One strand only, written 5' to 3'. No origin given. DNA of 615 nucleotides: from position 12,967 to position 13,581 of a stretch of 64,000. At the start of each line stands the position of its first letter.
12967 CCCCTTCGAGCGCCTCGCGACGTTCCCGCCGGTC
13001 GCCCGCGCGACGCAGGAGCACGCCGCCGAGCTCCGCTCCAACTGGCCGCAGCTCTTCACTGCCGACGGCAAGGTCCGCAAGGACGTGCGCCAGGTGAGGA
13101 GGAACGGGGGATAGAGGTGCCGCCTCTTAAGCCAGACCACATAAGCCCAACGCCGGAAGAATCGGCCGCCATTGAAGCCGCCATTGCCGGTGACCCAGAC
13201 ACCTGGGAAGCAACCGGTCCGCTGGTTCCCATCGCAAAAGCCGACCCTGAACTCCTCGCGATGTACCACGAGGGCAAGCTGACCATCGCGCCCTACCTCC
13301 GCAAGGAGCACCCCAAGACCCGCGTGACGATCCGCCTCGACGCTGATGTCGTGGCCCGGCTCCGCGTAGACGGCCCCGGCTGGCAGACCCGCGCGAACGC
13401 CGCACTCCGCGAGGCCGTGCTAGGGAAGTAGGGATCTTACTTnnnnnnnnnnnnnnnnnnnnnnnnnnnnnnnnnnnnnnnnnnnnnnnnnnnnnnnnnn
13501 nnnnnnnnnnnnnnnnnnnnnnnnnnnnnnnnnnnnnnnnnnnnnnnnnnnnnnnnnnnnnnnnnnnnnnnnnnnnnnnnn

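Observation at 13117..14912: Low-GC soluble KAP-family NTPase placed directly behind an orphan BrnA/DUF4415 antitoxin-like gene: a possible two-gene conflict module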

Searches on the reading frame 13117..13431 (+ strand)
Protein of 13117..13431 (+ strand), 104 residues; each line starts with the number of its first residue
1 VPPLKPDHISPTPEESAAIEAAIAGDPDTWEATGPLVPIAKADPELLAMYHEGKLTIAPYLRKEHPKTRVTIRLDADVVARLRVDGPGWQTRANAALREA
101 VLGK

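Call 4: search_protein_families(library=pfam, proteins=[window:13117-13431:+], max_evalue=0.01)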
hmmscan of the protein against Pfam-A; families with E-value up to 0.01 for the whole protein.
window:13117-13431:+ (104 aa): 1 family
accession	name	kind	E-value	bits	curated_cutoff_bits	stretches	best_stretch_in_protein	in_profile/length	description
PF14384.12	BrnA_antitoxin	-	3.3e-17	63.1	26.1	1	58-101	26-68/68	BrnA antitoxin of type II toxin-antitoxin system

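Call 5: search_protein_families(library=padloc, proteins=[window:13117-13431:+], max_evalue=0.1)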
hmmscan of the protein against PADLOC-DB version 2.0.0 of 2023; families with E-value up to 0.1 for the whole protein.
window:13117-13431:+ (104 aa): 0 families

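Call 6: search_protein_families(library=ncbifam, proteins=[window:13117-13431:+], max_evalue=0.1)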
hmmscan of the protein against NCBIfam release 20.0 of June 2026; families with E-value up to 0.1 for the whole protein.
window:13117-13431:+ (104 aa): 0 families

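Call 7: search_protein_families(library=phrogs, proteins=[window:13117-13431:+], max_evalue=0.1)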
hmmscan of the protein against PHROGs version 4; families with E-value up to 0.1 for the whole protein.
window:13117-13431:+ (104 aa): 3 families
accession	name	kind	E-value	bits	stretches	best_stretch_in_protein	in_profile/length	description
phrog_4692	-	moron, auxiliary metabolic gene and host takeover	1.8e-15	58.5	1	62-101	52-91/96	antitoxin from a toxin-antitoxin system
phrog_30665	-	unknown function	3.5e-07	31.6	1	66-102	61-97/101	-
phrog_18157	-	transcription regulation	0.056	15.3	0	11-82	7-64/93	transcriptional repressor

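Call 20: find_homologous_proteins(query=window:13117-13431:+, max_evalue=0.001)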
Query window:13117-13431:+ (104 aa): 281 proteins with E <= 0.001 among 314 candidates; the best 120 are listed.
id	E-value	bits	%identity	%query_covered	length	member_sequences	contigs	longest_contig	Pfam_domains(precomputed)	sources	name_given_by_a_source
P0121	9.6e-62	224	100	100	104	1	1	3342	PF14384.13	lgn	-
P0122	1.3e-49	185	83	100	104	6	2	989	PF14384.13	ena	-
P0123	1.1e-48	182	84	100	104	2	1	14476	PF14384.13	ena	-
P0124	1.1e-48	182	83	100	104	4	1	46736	PF14384.13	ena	-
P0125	2.1e-48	181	83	100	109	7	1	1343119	PF14384.13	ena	-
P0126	3.0e-48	181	82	100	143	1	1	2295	PF14384.13,PF04365.20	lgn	-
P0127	1.7e-47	178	83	100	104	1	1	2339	PF14384.13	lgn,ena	-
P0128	4.8e-47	177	80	100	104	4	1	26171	PF14384.13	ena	-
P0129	1.1e-46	176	79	100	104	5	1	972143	PF14384.13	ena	-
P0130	5.3e-46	173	80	100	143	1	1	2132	PF14384.13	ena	-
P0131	1.0e-44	169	77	100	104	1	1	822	PF14384.13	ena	-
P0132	6.6e-44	167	77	100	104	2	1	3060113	PF14384.13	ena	-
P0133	1.9e-43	165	78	100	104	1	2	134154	PF14384.13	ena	-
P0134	7.0e-43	163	75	100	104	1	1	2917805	PF14384.13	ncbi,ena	-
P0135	7.1e-43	163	75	100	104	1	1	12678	PF14384.13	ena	-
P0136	8.1e-43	163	78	99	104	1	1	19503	PF14384.13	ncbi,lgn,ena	-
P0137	9.1e-43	163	78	99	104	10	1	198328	PF14384.13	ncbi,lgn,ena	-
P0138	2.6e-40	155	73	100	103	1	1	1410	PF14384.13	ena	-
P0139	1.2e-38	150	75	92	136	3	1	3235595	PF14384.13,PF04365.20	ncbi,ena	-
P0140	1.8e-38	149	73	92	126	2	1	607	PF14384.13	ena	-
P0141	4.2e-37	145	69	100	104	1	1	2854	PF14384.13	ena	-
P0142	2.5e-36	142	70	99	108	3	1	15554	PF14384.13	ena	-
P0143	2.6e-36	142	68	100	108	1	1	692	PF14384.13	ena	-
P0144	3.8e-36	142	67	100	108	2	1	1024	PF14384.13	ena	-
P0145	4.7e-36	141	67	100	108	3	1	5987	PF14384.13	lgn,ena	-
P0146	6.4e-36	141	67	100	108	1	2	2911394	PF14384.13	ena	-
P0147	1.1e-35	140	66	100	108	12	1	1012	PF14384.13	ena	-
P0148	1.4e-34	137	66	100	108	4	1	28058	PF14384.13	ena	-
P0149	3.8e-34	135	68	100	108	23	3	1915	PF14384.13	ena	-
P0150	4.7e-34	135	66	100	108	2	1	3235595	PF14384.13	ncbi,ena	-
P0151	8.5e-34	134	65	100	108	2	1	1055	PF14384.13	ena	-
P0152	8.7e-34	134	65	100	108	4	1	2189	PF14384.13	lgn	-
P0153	1.2e-33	134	68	100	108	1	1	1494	PF14384.13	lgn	-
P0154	1.6e-33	133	65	100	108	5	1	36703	PF14384.13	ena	-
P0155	5.4e-33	132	63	100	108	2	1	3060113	PF14384.13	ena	-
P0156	7.0e-33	131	67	100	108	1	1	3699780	PF14384.13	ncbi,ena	-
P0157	2.2e-31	126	64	100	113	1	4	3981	PF14384.13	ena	-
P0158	2.4e-31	126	66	99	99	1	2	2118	PF14384.13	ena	-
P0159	3.6e-31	126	65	93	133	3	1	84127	PF14384.13,PF04365.20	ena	-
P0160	4.5e-31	125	67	99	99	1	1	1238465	PF14384.13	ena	-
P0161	4.8e-31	125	64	99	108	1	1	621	PF14384.13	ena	-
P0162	5.7e-31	125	63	99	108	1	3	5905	PF14384.13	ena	-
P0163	6.6e-31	125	65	99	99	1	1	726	PF14384.13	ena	-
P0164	1.1e-30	124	63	100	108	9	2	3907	PF14384.13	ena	-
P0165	1.9e-30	123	62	100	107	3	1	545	PF14384.13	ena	-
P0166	2.1e-30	123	65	99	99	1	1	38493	PF14384.13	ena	-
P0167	6.7e-30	122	63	99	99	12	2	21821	PF14384.13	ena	-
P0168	7.4e-30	122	64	99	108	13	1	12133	PF14384.13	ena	-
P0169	9.1e-30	121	64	99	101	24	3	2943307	PF14384.13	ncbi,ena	-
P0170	1.9e-29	120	64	99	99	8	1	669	PF14384.13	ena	-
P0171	2.0e-29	120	60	100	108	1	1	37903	PF14384.13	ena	-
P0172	2.8e-29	120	66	100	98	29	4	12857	PF14384.13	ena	-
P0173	4.1e-29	119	66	99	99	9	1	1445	PF14384.13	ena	-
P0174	4.8e-29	119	66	99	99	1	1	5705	PF14384.13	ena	-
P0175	6.7e-29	119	64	99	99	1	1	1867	PF14384.13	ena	-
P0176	8.7e-29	118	64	99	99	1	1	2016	PF14384.13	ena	-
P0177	9.4e-29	118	61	99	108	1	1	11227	PF14384.13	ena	-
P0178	1.6e-28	117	64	100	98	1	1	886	PF14384.13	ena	-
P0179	1.6e-28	117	63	99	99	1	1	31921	PF14384.13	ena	-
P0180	2.7e-28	117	64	99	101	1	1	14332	PF14384.13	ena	-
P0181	3.2e-28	116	64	99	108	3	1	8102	PF14384.13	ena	-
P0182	3.2e-28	116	65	99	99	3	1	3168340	PF14384.13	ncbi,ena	-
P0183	1.3e-27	114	59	100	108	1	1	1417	PF14384.13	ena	-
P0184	1.6e-27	114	63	99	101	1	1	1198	PF14384.13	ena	-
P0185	1.9e-27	114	63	99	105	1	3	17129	PF14384.13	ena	-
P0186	1.9e-27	114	62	99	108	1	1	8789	PF14384.13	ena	-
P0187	2.2e-27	114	61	99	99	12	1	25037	PF14384.13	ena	-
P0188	2.2e-27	114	63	99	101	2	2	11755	PF14384.13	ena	-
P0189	3.5e-27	113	62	99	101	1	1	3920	PF14384.13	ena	-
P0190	9.8e-27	112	60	99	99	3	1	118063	PF14384.13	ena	-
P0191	1.2e-26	111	62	99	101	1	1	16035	PF14384.13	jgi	-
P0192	2.2e-26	110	62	99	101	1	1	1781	PF14384.13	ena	-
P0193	2.3e-26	110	61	99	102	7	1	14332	PF14384.13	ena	-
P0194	2.4e-26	110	61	99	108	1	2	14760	PF14384.13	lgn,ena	-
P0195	2.6e-26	110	62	99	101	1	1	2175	PF14384.13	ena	-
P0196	2.7e-26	110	63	99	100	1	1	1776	PF14384.13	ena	-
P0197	2.7e-26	110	62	99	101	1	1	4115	PF14384.13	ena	-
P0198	2.7e-26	110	62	99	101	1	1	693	PF14384.13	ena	-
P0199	4.5e-26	109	63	99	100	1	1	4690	PF14384.13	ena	-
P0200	4.9e-26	109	62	99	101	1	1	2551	PF14384.13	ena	-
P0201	5.9e-26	109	62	99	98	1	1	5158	PF14384.13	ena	-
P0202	7.1e-26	109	60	99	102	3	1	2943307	PF14384.13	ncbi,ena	-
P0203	7.4e-26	109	62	99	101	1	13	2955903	PF14384.13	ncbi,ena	-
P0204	1.2e-25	108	60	99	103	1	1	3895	PF14384.13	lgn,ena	-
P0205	1.4e-25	108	61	99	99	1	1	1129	PF14384.13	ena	-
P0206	2.0e-25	107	59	99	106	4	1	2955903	PF14384.13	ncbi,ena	-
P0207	2.3e-25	107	59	99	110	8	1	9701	PF14384.13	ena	-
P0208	2.5e-25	107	62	99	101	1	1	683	PF14384.13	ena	-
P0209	3.7e-25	106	58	99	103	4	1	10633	PF14384.13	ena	-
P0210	4.6e-25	106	59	99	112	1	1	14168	PF14384.13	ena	-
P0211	5.3e-25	106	60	99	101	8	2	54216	PF14384.13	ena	-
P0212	6.0e-25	106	61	99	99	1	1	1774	PF14384.13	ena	-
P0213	9.4e-25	105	60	99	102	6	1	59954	PF14384.13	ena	-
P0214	9.8e-25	105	61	99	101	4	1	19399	PF14384.13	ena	-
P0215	1.4e-24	105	58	99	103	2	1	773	PF14384.13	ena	-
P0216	1.4e-24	105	58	99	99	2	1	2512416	PF14384.13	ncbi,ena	-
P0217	2.5e-24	104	59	99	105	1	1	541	PF14384.13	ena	-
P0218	4.7e-24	103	58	99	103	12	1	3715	PF14384.13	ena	-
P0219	5.2e-24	103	58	99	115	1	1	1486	PF14384.13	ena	-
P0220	6.6e-24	102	58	99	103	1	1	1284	PF14384.13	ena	-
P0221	7.1e-24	102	60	99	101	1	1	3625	PF14384.13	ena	-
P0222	1.0e-23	102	58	99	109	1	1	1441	PF14384.13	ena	-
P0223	1.1e-23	102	59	99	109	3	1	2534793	PF14384.13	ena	-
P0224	1.3e-23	102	59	99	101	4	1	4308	PF14384.13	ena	-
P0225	2.2e-23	101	58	99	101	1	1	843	PF14384.13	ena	-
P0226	2.3e-23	101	57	99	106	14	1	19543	PF14384.13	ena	-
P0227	2.4e-23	101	57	99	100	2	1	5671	PF14384.13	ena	-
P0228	2.9e-23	100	59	99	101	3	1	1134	PF14384.13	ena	-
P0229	4.0e-23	100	58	99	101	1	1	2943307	PF14384.13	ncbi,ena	-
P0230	5.7e-23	99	58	99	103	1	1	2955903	PF14384.13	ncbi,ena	-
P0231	7.4e-23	99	56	99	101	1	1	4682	PF14384.13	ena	-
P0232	8.4e-23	99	59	99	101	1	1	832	PF14384.13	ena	-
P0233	1.0e-22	99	57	100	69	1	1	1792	PF14384.13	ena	-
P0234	2.2e-22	98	56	99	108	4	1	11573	PF14384.13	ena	-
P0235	3.8e-22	97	58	99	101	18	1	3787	PF14384.13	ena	-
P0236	3.9e-22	97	58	99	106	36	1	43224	PF14384.13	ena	-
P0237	7.9e-22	96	56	99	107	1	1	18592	PF14384.13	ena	-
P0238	1.2e-21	95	57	99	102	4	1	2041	PF14384.13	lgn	-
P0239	1.4e-21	95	57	99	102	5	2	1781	PF14384.13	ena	-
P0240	1.6e-21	95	69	64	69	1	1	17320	PF14384.13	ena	-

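Call 25: find_encoding_contigs(protein=P0125, flank=4000, max_places=3)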
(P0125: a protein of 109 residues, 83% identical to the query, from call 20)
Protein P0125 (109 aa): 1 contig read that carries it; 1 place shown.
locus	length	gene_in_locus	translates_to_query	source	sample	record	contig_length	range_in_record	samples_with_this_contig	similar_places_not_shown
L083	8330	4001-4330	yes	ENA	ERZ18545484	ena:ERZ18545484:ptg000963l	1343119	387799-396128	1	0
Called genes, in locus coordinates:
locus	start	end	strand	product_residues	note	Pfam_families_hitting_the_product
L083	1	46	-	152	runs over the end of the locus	PF01850:PIN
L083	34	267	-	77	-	-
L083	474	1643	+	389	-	PF00282:Pyridoxal_deC, PF00266:Aminotran_5 (weak)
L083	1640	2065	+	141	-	PF01842:ACT, PF13291:ACT_4 (faint), PF19571:ACT_8 (weak), PF22190:TTHA0829-like_ACT (faint), PF22629:ACT_AHAS_ss (weak), PF01842:ACT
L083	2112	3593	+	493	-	PF20695:UbiD_N, PF01977:UbiD, PF20696:UbiD_C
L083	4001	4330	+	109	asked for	PF14384:BrnA_antitoxin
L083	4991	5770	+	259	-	-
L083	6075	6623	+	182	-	-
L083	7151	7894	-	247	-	PF00596:Aldolase_II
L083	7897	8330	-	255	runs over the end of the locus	PF00596:Aldolase_II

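Call 26: find_encoding_contigs(protein=P0134, flank=4000, max_places=3)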
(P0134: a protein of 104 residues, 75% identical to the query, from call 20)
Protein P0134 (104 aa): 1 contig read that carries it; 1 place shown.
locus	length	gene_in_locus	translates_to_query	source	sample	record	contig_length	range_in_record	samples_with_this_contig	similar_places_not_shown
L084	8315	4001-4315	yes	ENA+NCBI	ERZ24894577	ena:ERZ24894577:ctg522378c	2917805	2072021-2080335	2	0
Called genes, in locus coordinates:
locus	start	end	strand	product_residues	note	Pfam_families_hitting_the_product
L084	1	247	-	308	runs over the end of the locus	PF01479:S4, PF00849:PseudoU_synth_2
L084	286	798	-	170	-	PF01252:Peptidase_A8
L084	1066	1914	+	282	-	PF01212:Beta_elim_lyase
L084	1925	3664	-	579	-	-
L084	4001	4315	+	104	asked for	PF14384:BrnA_antitoxin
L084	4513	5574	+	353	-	PF04909:Amidohydro_2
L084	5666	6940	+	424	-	-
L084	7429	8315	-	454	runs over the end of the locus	PF05496:RuvB_N, PF13191:AAA_16 (faint), PF00004:AAA, PF07728:AAA_5 (weak), PF13173:AAA_14 (weak), PF16193:AAA_assoc_2, PF12002:MgsA_C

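Call 27: find_encoding_contigs(protein=P0139, flank=4000, max_places=3)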
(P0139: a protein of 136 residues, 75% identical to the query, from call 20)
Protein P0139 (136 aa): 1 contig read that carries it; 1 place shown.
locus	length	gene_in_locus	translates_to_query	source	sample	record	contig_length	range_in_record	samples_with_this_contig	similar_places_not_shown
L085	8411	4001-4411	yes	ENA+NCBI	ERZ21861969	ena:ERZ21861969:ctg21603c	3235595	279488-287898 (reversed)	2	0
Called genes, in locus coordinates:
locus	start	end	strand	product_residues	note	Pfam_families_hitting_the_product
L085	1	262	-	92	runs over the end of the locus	-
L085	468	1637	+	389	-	PF00282:Pyridoxal_deC, PF00266:Aminotran_5 (weak)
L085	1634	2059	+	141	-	PF01842:ACT, PF13291:ACT_4 (faint), PF19571:ACT_8 (weak), PF22190:TTHA0829-like_ACT (faint), PF22629:ACT_AHAS_ss (weak), PF01842:ACT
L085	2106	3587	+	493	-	PF20695:UbiD_N, PF01977:UbiD, PF20696:UbiD_C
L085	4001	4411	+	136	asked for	PF04365:BrnT_toxin (weak), PF14384:BrnA_antitoxin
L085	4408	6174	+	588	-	PF13289:SIR2_2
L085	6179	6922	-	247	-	PF00596:Aldolase_II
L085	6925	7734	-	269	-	PF00596:Aldolase_II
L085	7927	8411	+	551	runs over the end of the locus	PF01494:FAD_binding_3, PF21274:Rng_hyd_C (faint)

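Call 31: find_encoding_contigs(protein=P0124, flank=4500, max_places=4)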
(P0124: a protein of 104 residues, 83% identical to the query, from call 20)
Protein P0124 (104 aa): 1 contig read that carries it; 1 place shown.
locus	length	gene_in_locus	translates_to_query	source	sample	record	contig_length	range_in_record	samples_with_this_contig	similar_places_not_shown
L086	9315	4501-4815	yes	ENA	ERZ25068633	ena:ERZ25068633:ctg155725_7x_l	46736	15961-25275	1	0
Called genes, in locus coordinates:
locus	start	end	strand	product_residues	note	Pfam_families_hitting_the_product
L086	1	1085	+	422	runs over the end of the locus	-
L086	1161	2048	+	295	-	PF00355:Rieske, PF19301:LigXa_C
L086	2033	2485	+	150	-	PF19301:LigXa_C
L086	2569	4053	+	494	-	PF20695:UbiD_N, PF01977:UbiD, PF20696:UbiD_C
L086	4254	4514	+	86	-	PF04365:BrnT_toxin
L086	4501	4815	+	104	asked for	PF14384:BrnA_antitoxin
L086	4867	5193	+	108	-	-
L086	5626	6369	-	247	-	PF00596:Aldolase_II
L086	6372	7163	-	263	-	PF00596:Aldolase_II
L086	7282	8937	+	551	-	PF01494:FAD_binding_3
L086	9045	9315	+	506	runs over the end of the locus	PF00474:SSF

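Call 32: find_encoding_contigs(protein=P0129, flank=4500, max_places=4)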
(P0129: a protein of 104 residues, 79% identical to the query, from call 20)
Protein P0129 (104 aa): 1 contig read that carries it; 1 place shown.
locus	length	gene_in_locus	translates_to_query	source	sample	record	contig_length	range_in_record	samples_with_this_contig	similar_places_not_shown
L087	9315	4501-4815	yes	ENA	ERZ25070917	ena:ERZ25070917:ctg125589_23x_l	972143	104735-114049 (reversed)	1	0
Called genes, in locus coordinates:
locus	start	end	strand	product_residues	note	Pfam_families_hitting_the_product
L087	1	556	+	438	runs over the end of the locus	PF00675:Peptidase_M16, PF05193:Peptidase_M16_C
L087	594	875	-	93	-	-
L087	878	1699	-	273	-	-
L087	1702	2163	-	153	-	-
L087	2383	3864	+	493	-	PF20695:UbiD_N, PF01977:UbiD, PF20696:UbiD_C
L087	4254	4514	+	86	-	PF04365:BrnT_toxin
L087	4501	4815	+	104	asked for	PF14384:BrnA_antitoxin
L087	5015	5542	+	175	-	-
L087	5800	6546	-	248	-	PF00596:Aldolase_II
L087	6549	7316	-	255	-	PF00596:Aldolase_II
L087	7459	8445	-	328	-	PF08240:ADH_N, PF00107:ADH_zinc_N, PF13602:ADH_zinc_N_2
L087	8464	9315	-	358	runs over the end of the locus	PF02615:Ldh_2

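Call 33: find_encoding_contigs(protein=P0132, flank=4500, max_places=4)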
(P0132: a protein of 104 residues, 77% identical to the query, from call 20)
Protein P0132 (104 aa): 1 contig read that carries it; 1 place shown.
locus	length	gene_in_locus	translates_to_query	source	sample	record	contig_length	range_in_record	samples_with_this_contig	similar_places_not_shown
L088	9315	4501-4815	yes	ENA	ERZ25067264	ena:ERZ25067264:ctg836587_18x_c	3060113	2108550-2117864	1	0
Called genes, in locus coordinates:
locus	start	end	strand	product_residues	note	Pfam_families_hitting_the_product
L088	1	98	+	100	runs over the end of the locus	-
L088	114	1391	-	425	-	PF00083:Sugar_tr (faint), PF07690:MFS_1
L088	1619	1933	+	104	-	PF01541:GIY-YIG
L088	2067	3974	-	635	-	-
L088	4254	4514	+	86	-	PF04365:BrnT_toxin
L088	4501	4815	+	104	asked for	PF14384:BrnA_antitoxin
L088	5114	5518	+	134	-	-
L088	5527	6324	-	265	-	PF00106:adh_short, PF08659:KR, PF23441:SDR (weak), PF01370:Epimerase (weak), PF13561:adh_short_C2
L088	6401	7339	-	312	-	PF01548:DEDD_Tnp_IS110, PF02371:Transposase_20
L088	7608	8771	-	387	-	PF07883:Cupin_2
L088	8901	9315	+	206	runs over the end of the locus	-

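Call 34: find_encoding_contigs(protein=P0137, flank=4500, max_places=4)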
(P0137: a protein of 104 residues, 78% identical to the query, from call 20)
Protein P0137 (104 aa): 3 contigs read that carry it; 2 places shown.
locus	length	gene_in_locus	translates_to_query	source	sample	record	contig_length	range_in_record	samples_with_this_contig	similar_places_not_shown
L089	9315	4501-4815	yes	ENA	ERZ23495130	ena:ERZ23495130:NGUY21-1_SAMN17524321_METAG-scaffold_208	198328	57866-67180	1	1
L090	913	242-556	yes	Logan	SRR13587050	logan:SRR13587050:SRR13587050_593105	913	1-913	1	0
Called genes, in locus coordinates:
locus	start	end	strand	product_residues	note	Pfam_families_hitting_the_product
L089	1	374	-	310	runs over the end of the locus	PF00126:HTH_1, PF03466:LysR_substrate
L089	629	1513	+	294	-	PF13379:NMT1_2, PF09084:NMT1, PF12974:Phosphonate-bd (weak)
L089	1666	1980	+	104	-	PF01541:GIY-YIG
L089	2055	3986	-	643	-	-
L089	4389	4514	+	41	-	PF04365:BrnT_toxin (weak)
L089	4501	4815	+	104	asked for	PF14384:BrnA_antitoxin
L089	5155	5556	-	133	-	-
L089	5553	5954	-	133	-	-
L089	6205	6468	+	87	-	-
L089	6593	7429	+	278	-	PF02735:Ku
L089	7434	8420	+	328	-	PF01068:DNA_ligase_A_M, PF04679:DNA_ligase_A_C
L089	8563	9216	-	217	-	PF20408:Abhydrolase_11, PF01738:DLH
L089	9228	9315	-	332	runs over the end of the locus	-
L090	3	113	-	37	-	?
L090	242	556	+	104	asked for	PF14384:BrnA_antitoxin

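Call 42: search_protein_families(library=pfam, proteins=[L086:4867-5193:+, L087:5015-5542:+, L088:5114-5518:+, L089:5155-5556:-, L089:5553-5954:-, L084:5666-6940:+, L085:4408-6174:+, L083:5919-6623:+, L084:1925-3664:-, L088:2067-3974:-], max_evalue=0.01)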
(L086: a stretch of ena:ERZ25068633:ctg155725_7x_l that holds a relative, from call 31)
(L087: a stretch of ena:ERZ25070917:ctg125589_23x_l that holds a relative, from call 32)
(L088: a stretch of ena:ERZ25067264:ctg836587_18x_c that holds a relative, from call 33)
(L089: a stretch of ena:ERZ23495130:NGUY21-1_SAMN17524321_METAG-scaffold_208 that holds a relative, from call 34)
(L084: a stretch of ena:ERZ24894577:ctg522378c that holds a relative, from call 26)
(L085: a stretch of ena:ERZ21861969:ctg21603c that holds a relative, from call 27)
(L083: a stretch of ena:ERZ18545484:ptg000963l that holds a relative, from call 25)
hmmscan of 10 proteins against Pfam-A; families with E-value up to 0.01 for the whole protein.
L086:4867-5193:+ (108 aa): 0 families

L087:5015-5542:+ (175 aa): 1 family
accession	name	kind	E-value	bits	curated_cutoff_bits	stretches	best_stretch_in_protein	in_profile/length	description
PF01797.21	Y1_Tnp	-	0.00018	22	23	0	114-172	64-121/121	Transposase IS200 like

L088:5114-5518:+ (134 aa): 0 families

L089:5155-5556:- (133 aa): 0 families

L089:5553-5954:- (133 aa): 0 families

L084:5666-6940:+ (424 aa): 0 families

L085:4408-6174:+ (588 aa): 2 families
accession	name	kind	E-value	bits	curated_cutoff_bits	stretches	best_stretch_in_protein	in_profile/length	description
PF13289.12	SIR2_2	-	4.5e-11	43.4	24.5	1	127-233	2-108/141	SIR2-like domain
PF02146.23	SIR2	-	0.00096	19.6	24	1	94-140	47-93/180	Sir2 family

L083:5919-6623:+ (234 aa): 1 family
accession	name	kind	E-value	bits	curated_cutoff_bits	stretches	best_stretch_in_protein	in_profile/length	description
PF01797.21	Y1_Tnp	-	0.0049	17.4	23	0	166-224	64-121/121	Transposase IS200 like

L084:1925-3664:- (579 aa): 0 families

L088:2067-3974:- (635 aa): 0 families
